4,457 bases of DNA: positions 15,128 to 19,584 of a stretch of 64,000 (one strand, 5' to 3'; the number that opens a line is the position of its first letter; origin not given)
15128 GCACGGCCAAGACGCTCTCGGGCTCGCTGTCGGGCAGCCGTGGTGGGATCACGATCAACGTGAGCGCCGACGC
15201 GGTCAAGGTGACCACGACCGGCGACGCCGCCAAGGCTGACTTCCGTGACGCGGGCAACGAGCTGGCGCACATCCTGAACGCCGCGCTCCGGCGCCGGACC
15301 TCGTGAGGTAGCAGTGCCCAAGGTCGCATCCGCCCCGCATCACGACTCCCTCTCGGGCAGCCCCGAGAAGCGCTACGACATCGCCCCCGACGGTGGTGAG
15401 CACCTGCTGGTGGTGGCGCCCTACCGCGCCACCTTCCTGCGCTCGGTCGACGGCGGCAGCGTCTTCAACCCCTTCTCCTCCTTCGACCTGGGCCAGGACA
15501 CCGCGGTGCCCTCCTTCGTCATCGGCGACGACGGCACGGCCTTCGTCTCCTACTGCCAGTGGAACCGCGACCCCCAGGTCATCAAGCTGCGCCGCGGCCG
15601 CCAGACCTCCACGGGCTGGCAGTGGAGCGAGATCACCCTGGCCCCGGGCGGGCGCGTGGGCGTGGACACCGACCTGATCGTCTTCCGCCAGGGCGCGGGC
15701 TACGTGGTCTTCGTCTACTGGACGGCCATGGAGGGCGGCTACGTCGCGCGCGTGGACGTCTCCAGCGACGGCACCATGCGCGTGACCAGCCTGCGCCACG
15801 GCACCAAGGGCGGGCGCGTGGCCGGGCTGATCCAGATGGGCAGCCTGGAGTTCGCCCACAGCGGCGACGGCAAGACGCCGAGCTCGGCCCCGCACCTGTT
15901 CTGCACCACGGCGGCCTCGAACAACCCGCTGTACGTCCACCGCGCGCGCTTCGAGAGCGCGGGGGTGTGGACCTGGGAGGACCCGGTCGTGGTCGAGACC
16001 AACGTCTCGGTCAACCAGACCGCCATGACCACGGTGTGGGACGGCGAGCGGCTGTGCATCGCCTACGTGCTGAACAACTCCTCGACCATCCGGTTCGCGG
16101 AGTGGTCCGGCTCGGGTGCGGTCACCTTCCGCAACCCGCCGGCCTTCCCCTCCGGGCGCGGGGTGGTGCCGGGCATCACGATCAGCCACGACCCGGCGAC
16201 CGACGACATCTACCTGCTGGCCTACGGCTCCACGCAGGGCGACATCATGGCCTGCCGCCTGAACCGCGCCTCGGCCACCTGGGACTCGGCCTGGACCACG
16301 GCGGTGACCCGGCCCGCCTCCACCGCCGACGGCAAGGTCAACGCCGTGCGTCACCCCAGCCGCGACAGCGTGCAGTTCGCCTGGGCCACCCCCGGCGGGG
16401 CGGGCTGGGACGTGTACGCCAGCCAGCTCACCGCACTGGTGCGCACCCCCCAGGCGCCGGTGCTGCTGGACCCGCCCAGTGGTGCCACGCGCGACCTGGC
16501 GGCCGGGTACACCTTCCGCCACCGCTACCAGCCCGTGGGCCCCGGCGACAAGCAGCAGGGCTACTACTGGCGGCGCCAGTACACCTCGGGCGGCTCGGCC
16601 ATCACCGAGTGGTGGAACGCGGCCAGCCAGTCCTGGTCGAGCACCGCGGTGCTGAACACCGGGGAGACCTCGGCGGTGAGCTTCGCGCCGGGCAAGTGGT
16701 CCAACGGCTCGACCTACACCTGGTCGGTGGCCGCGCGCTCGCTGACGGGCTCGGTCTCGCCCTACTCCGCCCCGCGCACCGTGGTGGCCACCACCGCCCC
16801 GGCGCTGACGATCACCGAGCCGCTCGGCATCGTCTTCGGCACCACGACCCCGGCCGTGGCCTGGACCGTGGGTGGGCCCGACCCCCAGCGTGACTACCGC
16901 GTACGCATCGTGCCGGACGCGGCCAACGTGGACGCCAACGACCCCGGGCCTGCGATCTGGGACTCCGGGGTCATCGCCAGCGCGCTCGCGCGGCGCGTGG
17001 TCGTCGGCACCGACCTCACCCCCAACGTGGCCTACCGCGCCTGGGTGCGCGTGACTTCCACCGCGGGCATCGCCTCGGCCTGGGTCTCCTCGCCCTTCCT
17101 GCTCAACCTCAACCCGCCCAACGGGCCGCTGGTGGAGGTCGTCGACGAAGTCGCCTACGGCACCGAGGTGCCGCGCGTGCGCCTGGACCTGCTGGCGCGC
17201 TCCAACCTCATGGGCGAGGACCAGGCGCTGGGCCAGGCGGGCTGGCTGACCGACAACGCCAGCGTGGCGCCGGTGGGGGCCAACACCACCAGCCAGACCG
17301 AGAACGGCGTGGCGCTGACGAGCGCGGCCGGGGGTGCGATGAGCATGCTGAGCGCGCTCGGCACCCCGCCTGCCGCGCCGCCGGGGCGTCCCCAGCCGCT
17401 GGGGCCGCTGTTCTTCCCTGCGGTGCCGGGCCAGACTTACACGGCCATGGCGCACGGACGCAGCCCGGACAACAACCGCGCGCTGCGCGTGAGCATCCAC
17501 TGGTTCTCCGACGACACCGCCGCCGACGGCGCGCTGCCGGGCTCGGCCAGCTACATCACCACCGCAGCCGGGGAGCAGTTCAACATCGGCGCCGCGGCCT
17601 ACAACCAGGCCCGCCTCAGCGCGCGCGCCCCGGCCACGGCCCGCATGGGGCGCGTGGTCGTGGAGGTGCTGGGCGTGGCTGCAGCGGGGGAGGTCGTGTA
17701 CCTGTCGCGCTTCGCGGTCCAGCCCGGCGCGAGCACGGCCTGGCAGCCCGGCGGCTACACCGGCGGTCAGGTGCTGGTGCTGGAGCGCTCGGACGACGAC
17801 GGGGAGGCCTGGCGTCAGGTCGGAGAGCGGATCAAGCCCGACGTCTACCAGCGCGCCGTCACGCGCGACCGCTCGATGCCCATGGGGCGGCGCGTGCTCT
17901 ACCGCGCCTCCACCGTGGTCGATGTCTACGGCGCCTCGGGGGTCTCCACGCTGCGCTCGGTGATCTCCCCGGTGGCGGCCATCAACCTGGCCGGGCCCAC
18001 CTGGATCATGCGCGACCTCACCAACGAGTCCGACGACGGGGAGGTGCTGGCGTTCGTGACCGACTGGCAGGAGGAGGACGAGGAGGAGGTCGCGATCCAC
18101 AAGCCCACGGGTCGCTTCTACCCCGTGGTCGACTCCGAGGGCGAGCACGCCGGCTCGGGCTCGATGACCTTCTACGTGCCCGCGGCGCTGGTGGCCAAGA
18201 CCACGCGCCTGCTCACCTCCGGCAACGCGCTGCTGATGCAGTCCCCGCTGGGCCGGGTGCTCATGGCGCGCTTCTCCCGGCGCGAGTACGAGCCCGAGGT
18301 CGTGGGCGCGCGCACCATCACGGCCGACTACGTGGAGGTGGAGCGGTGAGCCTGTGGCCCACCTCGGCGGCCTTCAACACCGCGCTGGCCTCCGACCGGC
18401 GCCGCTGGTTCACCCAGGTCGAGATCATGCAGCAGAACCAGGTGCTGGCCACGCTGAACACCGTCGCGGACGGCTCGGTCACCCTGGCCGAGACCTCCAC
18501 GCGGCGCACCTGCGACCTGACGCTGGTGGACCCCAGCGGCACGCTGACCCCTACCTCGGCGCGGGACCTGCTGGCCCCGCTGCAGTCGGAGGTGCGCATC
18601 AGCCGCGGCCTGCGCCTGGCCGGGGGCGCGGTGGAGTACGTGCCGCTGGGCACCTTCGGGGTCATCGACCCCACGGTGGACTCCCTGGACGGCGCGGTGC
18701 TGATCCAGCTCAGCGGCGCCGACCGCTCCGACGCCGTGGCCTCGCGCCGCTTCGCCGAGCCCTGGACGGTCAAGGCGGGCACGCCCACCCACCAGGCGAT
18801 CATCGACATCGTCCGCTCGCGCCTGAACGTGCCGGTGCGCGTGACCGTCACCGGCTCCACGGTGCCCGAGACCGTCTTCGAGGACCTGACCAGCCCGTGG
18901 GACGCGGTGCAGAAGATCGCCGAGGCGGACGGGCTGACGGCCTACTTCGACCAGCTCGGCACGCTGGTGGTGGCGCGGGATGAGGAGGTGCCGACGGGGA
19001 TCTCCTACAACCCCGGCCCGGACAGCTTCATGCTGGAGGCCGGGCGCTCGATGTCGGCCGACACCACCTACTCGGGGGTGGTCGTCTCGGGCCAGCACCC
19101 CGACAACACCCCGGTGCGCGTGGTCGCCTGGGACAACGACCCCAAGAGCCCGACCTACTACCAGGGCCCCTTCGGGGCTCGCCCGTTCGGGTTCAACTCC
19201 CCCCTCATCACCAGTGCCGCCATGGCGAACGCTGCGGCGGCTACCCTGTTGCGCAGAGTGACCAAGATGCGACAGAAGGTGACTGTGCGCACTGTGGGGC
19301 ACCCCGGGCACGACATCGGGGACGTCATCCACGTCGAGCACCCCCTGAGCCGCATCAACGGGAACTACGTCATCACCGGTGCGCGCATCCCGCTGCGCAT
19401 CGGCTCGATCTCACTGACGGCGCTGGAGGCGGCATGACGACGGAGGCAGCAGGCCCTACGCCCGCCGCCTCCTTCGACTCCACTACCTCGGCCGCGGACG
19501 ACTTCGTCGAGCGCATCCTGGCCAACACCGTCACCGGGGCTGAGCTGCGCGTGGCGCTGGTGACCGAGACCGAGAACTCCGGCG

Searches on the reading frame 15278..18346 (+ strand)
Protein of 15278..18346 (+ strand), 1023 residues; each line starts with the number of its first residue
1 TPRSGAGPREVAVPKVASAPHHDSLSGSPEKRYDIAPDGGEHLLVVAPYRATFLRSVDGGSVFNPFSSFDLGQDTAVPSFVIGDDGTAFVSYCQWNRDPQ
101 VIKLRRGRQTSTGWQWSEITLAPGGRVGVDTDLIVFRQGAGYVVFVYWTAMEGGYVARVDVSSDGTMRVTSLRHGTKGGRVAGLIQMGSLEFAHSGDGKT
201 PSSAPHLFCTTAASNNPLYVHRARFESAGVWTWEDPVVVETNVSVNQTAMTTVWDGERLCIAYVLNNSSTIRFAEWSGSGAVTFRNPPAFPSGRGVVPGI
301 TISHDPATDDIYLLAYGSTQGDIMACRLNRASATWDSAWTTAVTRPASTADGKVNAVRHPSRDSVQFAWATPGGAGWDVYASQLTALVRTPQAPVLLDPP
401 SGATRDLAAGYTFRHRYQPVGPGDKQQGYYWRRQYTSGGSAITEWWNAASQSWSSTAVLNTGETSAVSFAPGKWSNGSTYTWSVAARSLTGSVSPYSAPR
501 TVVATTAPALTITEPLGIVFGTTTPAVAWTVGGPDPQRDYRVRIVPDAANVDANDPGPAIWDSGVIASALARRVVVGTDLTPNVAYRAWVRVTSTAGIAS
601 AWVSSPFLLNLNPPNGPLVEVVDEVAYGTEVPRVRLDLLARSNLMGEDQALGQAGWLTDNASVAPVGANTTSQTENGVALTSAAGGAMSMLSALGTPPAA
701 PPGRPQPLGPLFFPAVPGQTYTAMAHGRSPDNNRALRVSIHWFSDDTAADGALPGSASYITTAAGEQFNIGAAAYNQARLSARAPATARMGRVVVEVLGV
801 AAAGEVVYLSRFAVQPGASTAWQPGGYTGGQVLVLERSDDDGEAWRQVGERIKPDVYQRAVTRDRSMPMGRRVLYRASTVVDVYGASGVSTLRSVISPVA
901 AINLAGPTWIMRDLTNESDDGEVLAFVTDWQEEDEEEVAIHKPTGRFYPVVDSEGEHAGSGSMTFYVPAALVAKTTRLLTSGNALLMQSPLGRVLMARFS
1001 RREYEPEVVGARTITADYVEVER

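Call 10: search_protein_families(library=phrogs, proteins=[window:15278-18346:+], max_evalue=0.001)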
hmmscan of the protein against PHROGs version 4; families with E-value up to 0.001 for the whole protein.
window:15278-18346:+ (1023 aa): 0 families

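Call 11: search_protein_families(library=pfam, proteins=[window:15278-18346:+], max_evalue=0.01)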
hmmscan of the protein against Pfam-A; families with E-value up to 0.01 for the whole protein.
window:15278-18346:+ (1023 aa): 2 families
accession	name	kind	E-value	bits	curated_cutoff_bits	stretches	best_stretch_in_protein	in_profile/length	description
PF25788.1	Ig_Rha78A_N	-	2.5e-05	24.9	27.4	1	514-603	11-94/105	Rha78A-like, N-terminal immunoglobulin domain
PF00041.27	fn3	-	0.00097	19.7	25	0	523-598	14-74/84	Fibronectin type III domain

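Call 45: search_protein_families(library=pfam, proteins=[window:15314-18346:+], max_evalue=0.001)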
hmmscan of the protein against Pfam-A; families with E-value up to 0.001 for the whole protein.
window:15314-18346:+ (1011 aa): 2 families
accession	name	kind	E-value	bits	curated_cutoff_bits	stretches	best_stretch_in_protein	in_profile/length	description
PF25788.1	Ig_Rha78A_N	-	2.5e-05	24.9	27.4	1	502-591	11-94/105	Rha78A-like, N-terminal immunoglobulin domain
PF00041.27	fn3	-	0.00093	19.8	25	0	511-586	14-74/84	Fibronectin type III domain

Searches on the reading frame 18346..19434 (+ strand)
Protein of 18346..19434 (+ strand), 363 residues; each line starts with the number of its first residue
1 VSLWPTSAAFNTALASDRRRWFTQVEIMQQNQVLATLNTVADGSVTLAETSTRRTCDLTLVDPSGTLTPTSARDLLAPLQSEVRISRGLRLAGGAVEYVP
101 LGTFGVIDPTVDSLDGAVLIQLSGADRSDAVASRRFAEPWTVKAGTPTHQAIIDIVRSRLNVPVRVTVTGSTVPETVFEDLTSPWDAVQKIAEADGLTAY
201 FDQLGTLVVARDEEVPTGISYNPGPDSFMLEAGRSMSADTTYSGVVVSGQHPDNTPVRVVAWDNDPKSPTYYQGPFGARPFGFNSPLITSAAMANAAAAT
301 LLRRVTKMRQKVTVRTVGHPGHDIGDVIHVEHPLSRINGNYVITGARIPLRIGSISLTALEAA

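Call 24: search_protein_families(library=pfam, proteins=[window:18346-19434:+], max_evalue=0.01)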
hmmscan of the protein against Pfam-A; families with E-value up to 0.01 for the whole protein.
window:18346-19434:+ (363 aa): 3 families
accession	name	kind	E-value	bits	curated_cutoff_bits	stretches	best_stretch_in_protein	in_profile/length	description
PF16466.10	DUF5047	-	2.5e-11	44.5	25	1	43-158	1-114/135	Domain of unknown function (DUF5047)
PF13550.12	Phage-tail_3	-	9e-06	26.1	23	1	182-335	4-152/164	Putative phage tail protein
PF22255.2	Gp44-like_2nd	-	0.00015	22.1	27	1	149-211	21-84/84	Baseplate hub protein gp44-like, second domain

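Call 25: search_protein_families(library=phrogs, proteins=[window:18346-19434:+], max_evalue=0.001)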
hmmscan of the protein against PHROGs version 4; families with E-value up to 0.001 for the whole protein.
window:18346-19434:+ (363 aa): 2 families
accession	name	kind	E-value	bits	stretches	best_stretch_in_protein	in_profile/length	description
phrog_1887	-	tail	1.2e-52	180.8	1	13-357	295-649/670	tail protein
phrog_177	-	tail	5.9e-07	29.7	1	160-346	198-390/623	baseplate hub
